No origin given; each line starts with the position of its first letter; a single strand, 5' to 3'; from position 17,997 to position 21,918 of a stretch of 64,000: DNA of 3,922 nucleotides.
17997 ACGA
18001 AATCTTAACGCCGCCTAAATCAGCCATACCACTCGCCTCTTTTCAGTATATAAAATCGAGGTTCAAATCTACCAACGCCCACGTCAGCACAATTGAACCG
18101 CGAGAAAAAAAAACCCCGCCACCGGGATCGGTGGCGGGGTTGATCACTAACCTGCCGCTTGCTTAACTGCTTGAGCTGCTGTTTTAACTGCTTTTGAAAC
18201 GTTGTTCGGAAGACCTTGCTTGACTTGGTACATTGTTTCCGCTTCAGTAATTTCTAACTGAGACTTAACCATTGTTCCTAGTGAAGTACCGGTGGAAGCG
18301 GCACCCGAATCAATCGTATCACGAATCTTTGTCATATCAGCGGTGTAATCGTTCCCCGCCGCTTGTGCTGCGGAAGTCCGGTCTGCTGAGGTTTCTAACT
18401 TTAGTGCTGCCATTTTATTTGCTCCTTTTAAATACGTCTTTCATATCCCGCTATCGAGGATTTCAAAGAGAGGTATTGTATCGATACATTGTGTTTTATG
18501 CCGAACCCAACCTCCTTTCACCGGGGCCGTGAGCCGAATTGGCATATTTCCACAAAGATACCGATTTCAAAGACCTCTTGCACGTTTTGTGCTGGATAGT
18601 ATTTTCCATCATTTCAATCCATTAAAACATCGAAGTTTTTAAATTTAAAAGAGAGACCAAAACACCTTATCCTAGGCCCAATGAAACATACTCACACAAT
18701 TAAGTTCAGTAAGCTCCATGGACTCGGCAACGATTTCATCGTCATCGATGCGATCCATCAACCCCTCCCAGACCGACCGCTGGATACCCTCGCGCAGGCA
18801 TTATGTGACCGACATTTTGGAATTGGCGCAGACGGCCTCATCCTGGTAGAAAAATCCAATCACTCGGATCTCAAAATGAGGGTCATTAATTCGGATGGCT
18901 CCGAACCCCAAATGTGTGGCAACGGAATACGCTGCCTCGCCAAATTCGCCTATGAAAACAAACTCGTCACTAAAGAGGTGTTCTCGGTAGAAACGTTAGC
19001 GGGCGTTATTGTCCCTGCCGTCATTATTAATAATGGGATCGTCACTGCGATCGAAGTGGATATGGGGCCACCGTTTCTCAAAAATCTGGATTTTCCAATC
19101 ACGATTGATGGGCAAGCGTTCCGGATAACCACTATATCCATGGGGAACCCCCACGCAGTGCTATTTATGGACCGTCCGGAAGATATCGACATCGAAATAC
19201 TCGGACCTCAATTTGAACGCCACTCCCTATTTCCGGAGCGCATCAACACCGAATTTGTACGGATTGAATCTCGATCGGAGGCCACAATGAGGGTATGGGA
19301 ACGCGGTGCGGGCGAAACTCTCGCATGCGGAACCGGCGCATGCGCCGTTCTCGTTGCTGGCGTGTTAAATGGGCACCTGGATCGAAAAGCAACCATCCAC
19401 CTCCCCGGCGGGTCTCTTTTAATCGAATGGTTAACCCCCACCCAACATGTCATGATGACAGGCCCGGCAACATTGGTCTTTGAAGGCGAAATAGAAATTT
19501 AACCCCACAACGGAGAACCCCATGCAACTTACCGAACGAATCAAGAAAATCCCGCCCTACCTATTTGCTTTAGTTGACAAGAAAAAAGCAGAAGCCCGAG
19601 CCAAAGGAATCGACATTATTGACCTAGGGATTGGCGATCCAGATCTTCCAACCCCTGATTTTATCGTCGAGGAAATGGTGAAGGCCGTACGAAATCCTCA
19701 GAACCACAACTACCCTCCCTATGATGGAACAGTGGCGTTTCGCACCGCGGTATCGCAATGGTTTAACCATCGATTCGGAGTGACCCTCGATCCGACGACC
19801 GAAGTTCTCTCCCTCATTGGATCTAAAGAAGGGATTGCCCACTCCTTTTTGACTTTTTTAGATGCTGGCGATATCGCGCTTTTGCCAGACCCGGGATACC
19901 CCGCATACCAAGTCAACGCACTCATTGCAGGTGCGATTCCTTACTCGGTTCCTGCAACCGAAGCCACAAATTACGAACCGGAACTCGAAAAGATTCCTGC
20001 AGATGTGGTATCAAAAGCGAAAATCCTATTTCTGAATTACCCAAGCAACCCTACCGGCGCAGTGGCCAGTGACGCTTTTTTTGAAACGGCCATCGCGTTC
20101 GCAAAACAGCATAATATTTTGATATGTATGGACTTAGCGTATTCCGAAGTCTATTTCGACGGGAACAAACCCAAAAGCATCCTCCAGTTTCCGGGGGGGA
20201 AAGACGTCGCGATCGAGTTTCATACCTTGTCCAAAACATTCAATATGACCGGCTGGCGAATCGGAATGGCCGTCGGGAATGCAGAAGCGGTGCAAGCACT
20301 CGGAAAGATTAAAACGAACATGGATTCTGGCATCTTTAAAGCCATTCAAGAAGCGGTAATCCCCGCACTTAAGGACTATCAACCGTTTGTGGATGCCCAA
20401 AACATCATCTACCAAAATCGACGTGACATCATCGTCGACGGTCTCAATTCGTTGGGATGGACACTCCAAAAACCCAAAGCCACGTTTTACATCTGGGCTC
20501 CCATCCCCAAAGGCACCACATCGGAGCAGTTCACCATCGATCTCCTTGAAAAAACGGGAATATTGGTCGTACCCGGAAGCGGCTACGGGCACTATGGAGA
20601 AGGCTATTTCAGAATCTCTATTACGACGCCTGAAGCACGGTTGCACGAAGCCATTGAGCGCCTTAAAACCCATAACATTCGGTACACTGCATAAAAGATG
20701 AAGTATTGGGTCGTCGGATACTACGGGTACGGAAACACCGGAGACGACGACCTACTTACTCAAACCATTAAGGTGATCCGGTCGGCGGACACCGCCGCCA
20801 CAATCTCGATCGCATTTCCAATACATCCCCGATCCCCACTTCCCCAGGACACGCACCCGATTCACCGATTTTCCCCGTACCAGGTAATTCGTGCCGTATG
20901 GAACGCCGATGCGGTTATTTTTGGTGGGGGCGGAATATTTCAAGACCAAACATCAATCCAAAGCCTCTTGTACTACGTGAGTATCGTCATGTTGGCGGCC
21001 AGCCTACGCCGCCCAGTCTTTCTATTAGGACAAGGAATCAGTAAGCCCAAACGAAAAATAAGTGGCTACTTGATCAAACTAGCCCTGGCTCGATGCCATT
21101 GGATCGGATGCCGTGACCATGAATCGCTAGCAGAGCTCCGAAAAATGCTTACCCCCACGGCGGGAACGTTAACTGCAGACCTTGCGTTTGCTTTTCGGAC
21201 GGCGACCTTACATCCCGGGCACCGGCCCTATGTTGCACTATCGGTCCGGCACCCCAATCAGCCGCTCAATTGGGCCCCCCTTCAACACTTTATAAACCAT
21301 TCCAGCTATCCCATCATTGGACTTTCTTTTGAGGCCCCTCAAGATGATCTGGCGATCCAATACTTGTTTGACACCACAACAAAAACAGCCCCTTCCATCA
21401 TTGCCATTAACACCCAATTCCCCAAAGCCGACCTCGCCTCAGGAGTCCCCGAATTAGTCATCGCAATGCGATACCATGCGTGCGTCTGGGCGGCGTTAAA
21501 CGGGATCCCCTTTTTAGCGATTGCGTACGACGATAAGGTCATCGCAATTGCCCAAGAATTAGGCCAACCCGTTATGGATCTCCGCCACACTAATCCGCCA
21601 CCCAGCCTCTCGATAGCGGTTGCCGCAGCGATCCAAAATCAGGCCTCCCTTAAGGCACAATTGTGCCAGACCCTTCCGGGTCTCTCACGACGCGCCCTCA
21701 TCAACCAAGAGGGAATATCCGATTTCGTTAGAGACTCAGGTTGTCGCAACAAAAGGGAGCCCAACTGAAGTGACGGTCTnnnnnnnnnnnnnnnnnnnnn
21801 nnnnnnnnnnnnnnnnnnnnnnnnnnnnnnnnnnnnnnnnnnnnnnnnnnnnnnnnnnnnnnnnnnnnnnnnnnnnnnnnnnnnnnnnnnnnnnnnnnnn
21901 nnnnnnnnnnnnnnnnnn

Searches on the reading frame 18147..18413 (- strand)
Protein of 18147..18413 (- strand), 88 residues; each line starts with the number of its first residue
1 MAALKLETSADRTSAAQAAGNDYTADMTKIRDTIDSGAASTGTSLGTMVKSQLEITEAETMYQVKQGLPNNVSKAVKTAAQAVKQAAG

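Call 86: search_protein_families(library=pfam, proteins=[window:18147-18413:-], max_evalue=5)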
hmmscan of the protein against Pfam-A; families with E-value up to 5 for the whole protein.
window:18147-18413:- (88 aa): 2 families
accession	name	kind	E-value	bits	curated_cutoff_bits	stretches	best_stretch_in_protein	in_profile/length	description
PF16789.10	YscO-like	-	0.044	14.2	27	1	8-86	37-110/161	YscO-like protein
PF12553.13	DUF3742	-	0.12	12.8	27.2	1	36-82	8-54/120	Protein of unknown function (DUF3742)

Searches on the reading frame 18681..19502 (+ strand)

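Call 10: search_protein_families(library=pfam, proteins=[window:18681-19502:+], max_evalue=0.001)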
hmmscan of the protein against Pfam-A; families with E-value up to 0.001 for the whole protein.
window:18681-19502:+ (273 aa): 2 families
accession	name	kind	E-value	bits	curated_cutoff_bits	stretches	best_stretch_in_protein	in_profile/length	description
PF01678.24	DAP_epimerase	-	3.2e-67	224.6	34.7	2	9-131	1-118/121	Diaminopimelate epimerase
PF05544.16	Pro_racemase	-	0.00013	21.6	27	1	56-145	61-153/325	Proline racemase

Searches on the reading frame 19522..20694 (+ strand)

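Call 10: search_protein_families(library=pfam, proteins=[window:19522-20694:+], max_evalue=0.001)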
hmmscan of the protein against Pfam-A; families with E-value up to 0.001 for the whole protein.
window:19522-20694:+ (390 aa): 1 family
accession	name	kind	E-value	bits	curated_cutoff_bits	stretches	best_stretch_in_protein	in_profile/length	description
PF00155.27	Aminotran_1_2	-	2.9e-67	227.8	19.7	1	31-381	2-361/361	Aminotransferase class I and II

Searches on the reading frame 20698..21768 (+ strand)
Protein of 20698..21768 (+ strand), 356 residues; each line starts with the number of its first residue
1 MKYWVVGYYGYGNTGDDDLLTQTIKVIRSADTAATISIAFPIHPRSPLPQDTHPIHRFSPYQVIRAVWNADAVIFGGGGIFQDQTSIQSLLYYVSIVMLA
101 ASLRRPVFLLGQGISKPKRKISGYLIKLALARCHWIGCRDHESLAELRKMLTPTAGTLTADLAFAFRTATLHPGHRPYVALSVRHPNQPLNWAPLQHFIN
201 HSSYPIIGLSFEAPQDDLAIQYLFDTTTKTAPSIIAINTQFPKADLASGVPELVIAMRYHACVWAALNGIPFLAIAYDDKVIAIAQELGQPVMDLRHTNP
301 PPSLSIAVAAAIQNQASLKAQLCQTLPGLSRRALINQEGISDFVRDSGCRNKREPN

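Call 10: search_protein_families(library=pfam, proteins=[window:20698-21768:+], max_evalue=0.001)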
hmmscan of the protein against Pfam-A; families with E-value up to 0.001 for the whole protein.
window:20698-21768:+ (356 aa): 1 family
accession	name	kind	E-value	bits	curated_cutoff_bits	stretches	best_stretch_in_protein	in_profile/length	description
PF04230.19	PS_pyruv_trans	-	3e-23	83.5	25.3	1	13-278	1-279/280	Polysaccharide pyruvyl transferase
